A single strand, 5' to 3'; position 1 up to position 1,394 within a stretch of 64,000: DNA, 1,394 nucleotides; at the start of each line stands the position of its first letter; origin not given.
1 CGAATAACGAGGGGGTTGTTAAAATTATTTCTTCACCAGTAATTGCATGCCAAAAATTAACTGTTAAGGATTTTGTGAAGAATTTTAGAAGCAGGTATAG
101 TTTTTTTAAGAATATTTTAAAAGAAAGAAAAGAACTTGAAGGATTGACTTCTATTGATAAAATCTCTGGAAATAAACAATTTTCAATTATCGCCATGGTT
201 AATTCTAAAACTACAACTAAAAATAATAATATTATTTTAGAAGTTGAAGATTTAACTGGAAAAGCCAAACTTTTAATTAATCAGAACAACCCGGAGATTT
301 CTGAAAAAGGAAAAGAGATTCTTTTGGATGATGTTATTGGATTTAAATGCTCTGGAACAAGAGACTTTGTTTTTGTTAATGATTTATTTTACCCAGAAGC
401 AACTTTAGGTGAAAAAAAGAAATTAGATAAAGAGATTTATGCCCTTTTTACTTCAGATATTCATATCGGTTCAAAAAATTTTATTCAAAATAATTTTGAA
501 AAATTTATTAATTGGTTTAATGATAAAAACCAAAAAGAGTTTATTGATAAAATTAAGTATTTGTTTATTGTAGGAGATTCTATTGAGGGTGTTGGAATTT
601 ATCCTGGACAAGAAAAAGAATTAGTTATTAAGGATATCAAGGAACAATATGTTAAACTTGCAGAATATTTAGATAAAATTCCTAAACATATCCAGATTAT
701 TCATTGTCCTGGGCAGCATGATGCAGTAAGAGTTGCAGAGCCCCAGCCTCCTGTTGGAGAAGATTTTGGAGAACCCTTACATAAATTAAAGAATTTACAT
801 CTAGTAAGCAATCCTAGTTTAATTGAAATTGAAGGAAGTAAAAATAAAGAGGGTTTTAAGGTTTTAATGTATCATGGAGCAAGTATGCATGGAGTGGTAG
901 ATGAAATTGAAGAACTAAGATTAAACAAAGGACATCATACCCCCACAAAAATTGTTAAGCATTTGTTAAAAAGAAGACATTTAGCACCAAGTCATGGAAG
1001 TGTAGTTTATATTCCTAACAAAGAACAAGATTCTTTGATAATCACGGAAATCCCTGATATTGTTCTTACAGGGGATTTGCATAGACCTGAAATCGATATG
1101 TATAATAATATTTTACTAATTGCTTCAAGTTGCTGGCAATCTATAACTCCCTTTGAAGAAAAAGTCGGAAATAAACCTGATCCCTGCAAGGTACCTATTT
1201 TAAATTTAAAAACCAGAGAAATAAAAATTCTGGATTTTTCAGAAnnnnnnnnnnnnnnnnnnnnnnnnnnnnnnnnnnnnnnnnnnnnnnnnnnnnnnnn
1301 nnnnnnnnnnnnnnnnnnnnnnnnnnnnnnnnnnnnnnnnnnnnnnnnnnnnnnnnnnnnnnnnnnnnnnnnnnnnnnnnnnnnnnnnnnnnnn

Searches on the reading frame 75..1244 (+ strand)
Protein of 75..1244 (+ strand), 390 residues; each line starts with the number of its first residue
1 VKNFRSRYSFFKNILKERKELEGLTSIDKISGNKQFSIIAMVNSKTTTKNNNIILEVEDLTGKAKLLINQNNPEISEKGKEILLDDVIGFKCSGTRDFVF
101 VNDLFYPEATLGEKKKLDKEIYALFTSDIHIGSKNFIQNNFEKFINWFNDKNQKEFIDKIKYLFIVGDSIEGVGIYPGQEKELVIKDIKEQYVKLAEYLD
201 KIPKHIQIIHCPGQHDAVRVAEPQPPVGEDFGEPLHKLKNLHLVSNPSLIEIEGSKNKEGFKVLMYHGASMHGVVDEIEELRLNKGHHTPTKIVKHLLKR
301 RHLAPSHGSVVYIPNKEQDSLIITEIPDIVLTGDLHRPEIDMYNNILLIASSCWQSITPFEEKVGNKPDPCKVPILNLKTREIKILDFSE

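Call 79: search_protein_families(library=pfam, proteins=[window:75-1244:+], max_evalue=0.001)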
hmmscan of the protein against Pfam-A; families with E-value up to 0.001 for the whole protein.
window:75-1244:+ (390 aa): 2 families
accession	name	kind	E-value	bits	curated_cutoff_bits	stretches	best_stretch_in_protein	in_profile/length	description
PF04042.21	DNA_pol_E_B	-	1.2e-15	57.9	29.1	1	124-337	2-206/210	DNA polymerase alpha/epsilon subunit B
PF00149.33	Metallophos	-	5.5e-07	30.6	21.5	1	124-338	4-191/191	Calcineurin-like phosphoesterase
